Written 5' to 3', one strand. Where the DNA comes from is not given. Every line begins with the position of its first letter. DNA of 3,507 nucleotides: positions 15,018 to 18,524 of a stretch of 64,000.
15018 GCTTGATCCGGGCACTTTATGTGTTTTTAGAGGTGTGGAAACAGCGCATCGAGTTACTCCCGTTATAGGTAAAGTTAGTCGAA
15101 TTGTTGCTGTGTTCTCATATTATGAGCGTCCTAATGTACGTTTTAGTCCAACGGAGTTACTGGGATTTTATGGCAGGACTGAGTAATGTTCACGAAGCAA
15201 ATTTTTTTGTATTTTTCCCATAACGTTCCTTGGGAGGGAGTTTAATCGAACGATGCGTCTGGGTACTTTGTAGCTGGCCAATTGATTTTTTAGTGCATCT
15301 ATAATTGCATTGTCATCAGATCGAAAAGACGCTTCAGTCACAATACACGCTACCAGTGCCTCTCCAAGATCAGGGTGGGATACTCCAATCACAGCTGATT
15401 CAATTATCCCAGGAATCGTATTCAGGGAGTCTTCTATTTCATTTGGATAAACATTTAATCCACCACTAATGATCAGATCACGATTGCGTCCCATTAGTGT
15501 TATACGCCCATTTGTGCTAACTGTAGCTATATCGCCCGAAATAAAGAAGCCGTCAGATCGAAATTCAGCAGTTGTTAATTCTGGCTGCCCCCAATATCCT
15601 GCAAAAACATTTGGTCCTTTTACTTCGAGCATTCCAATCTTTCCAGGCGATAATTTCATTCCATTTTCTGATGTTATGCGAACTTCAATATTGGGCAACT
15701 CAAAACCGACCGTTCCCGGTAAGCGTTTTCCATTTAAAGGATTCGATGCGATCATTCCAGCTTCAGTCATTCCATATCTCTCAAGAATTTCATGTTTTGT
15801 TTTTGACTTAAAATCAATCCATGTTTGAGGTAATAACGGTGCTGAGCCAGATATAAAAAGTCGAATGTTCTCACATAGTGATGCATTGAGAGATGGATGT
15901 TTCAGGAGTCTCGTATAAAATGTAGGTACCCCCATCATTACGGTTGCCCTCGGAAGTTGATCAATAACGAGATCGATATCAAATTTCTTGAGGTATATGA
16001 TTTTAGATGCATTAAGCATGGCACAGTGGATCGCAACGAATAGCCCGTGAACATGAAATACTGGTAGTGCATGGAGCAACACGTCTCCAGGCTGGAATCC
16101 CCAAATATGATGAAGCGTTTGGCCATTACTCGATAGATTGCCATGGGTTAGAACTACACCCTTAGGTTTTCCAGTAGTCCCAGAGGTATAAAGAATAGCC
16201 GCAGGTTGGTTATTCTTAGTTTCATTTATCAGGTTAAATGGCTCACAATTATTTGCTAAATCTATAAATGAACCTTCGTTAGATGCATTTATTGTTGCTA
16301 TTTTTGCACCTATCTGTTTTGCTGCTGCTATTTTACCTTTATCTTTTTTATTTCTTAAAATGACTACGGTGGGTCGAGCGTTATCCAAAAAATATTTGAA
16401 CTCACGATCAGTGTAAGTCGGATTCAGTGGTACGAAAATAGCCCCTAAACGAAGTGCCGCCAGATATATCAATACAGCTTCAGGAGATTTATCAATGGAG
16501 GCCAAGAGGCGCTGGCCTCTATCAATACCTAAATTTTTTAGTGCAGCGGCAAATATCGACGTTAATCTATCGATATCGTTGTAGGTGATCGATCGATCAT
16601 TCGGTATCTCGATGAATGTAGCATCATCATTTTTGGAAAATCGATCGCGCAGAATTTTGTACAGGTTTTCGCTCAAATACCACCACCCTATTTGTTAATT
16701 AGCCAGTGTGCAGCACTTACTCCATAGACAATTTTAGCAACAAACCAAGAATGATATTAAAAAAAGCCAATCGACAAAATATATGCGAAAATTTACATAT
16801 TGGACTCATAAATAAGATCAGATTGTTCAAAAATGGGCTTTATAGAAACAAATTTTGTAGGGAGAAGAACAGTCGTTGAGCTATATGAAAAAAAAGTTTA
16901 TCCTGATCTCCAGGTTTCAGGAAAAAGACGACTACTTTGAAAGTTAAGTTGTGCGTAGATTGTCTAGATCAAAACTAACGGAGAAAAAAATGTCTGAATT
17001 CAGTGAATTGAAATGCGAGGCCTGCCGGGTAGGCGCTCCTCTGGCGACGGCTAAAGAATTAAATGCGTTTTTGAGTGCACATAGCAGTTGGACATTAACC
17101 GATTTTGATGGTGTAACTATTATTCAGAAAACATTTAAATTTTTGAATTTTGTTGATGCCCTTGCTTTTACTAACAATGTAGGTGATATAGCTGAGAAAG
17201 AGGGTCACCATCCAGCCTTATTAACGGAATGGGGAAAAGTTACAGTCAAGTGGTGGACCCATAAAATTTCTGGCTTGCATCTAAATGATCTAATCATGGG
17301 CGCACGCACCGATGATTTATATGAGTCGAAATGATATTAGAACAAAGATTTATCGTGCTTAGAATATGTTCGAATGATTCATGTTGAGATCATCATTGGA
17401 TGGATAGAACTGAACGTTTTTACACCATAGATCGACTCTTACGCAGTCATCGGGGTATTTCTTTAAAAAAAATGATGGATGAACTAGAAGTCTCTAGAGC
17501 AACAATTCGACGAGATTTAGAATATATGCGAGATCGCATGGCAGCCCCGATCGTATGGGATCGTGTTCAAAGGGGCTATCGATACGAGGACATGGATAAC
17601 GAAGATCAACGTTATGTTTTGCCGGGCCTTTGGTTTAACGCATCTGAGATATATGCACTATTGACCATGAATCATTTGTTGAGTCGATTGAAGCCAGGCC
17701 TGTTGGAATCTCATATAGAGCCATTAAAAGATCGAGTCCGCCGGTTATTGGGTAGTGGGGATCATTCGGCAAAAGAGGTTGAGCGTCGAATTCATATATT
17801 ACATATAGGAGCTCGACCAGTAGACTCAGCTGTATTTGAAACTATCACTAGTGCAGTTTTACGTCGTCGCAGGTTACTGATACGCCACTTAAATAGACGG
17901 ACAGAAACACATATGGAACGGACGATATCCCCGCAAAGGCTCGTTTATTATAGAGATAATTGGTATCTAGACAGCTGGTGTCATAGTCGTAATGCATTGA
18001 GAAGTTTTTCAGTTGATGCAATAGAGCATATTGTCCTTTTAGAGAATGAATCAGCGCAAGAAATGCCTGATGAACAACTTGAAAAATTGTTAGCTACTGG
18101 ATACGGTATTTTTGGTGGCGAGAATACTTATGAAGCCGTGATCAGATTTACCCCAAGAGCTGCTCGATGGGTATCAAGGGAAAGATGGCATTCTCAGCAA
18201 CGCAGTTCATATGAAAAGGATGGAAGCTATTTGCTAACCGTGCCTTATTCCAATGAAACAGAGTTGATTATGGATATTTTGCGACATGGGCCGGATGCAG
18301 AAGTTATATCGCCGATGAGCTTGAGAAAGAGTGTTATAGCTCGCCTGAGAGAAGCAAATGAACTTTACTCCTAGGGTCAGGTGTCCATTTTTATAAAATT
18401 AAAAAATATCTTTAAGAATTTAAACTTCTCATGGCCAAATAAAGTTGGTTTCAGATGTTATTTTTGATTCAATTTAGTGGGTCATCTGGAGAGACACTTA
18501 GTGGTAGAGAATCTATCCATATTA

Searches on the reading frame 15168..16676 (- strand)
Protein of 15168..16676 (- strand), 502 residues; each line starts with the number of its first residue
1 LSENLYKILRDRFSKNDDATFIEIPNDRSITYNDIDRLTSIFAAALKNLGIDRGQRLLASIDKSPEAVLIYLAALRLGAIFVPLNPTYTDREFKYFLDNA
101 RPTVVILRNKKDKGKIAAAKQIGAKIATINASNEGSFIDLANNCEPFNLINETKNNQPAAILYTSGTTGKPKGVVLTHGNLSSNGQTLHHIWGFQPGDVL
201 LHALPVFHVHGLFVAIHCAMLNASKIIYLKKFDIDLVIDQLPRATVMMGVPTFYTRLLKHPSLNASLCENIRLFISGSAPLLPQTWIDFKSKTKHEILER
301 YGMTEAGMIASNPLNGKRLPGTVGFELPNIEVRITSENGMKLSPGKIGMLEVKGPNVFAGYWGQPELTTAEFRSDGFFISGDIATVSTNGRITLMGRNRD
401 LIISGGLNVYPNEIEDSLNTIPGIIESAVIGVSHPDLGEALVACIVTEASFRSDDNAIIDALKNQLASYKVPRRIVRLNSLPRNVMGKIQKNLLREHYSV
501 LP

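Call 92: search_protein_families(library=pfam, proteins=[window:15168-16676:-], max_evalue=0.001)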
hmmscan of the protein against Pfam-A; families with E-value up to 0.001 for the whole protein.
window:15168-16676:- (502 aa): 2 families
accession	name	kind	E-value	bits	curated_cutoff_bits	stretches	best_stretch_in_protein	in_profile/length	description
PF00501.34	AMP-binding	-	6.3e-79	266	29.9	1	14-362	6-384/384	AMP-binding enzyme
PF13193.12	AMP-binding_C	-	1.4e-13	52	24.5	1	413-488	1-76/76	AMP-binding enzyme C-terminal domain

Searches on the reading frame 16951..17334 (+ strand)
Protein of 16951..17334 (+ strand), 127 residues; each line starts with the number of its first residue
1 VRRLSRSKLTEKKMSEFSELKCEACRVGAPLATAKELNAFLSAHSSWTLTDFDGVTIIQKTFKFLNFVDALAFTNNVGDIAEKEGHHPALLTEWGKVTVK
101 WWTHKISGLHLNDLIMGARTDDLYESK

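Call 92: search_protein_families(library=pfam, proteins=[window:16951-17334:+], max_evalue=0.001)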
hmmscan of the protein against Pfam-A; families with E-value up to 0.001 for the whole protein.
window:16951-17334:+ (127 aa): 1 family
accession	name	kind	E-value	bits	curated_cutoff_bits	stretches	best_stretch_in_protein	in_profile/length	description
PF01329.24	Pterin_4a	-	2e-26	92.4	26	1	32-123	3-91/91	Pterin 4 alpha carbinolamine dehydratase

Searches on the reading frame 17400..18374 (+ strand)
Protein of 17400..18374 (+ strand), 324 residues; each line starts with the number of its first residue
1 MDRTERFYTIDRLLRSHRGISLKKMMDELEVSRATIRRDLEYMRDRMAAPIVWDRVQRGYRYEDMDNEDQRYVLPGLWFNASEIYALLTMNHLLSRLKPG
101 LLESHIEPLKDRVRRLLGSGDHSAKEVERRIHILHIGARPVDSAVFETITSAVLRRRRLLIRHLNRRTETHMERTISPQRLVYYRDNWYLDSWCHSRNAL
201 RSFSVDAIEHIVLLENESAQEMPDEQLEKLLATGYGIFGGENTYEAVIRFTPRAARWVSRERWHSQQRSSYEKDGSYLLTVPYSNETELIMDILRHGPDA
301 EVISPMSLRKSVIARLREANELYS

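Call 92: search_protein_families(library=pfam, proteins=[window:17400-18374:+], max_evalue=0.001)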
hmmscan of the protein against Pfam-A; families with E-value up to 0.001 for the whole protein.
window:17400-18374:+ (324 aa): 4 families
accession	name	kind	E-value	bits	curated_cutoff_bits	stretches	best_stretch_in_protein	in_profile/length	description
PF25583.1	WCX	-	3.5e-19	69.3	23.9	1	243-319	2-75/76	WCX domain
PF13280.12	WYL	-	7.7e-18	64.7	21.8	1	145-211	2-68/70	WYL domain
PF08279.18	HTH_11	-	1.1e-08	35.2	25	1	12-61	7-55/55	HTH domain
PF08220.18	HTH_DeoR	-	1e-06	28.8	21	1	10-43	5-38/57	DeoR-like helix-turn-helix domain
